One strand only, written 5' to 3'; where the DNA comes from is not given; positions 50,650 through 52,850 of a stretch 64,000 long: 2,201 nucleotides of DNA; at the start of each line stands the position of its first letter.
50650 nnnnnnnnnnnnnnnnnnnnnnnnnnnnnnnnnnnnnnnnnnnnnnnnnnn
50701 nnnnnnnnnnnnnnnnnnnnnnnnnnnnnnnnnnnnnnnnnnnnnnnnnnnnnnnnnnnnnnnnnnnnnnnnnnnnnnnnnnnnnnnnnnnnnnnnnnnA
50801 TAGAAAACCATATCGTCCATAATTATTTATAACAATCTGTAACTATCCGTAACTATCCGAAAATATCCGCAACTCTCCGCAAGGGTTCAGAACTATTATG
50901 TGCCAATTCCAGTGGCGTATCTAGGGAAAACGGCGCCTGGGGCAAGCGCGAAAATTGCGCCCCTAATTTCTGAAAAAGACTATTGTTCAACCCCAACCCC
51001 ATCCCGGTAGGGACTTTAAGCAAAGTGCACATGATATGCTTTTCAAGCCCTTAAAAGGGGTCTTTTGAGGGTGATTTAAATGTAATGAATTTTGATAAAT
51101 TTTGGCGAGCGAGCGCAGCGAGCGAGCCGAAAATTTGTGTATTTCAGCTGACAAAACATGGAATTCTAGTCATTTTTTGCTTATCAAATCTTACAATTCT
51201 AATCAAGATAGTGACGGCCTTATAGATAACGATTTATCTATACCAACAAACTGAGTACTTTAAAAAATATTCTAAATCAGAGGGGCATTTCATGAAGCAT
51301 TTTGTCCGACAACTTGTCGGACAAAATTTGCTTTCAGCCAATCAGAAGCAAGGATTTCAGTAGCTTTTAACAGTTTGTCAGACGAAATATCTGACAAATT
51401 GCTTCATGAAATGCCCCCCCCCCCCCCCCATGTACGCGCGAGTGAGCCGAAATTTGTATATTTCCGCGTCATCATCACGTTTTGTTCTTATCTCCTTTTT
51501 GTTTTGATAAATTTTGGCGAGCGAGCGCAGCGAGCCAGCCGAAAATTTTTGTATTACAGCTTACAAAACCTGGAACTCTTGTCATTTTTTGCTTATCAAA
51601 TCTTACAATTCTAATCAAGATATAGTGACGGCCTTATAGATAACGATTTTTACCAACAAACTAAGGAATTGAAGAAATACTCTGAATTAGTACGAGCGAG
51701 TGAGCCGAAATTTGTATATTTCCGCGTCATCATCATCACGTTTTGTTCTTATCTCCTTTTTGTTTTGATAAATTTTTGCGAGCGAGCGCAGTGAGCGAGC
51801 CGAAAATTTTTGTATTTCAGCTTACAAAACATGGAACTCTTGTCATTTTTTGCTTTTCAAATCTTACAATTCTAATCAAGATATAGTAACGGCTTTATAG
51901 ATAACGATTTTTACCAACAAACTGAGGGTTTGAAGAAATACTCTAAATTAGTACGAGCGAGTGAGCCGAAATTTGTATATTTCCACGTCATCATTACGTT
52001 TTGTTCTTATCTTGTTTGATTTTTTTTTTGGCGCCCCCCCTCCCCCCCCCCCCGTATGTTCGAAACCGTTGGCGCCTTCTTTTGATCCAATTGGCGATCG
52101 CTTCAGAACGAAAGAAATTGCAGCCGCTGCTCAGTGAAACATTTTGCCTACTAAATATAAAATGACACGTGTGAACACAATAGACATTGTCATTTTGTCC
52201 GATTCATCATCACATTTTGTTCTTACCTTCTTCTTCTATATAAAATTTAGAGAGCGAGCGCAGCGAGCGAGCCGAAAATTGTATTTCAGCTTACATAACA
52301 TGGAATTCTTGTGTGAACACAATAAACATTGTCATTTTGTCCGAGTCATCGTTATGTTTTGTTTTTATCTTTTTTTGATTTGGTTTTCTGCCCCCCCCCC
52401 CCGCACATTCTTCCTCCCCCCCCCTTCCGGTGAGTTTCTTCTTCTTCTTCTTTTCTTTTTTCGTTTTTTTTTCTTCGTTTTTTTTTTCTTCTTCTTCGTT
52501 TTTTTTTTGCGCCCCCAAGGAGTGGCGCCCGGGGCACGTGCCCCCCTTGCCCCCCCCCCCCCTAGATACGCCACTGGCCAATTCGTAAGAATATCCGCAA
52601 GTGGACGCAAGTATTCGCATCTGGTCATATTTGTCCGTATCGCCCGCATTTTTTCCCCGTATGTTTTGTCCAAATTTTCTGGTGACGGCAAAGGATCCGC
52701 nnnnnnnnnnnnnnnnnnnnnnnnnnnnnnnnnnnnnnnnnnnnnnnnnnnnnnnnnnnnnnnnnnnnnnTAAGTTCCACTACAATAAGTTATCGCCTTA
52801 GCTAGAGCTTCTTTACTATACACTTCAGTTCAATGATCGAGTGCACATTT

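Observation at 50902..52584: Nested hAT-like non-autonomous element with perfect 17-bp TIRs, 8-bp TSD and an internal 270-bp tandem array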

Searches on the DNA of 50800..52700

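Call 58: search_rna_families(source=window, start=50800, end=52700, threshold=evalue, max_evalue=1)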
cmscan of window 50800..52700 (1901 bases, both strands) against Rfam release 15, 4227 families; matches with E-value up to 1: 6.
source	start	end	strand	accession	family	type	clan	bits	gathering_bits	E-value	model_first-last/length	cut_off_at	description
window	51280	51417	-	RF04118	MIR9481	Gene; miRNA;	-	24.1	130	0.038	1-135/135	no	MIR9481 microRNA precursor family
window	51280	51419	-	RF00885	MIR821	Gene; miRNA;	-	22.9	249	0.15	68-208/275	no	MIR821 microRNA precursor family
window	51285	51414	-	RF04228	MIR6140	Gene; miRNA;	-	20.8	140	0.83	1-165/165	no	MIR6140 microRNA precursor family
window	51282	51417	+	RF00885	MIR821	Gene; miRNA;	-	20.6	249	0.47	70-206/275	no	MIR821 microRNA precursor family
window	51300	51373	-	RF01494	rliD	Gene; antisense;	-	16.9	50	0.073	1-327/327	no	Listeria sRNA rliD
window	51953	52031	-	RF01675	CrcZ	Gene; sRNA;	-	16.1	95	0.12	1-398/398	no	Pseudomonas sRNA CrcZ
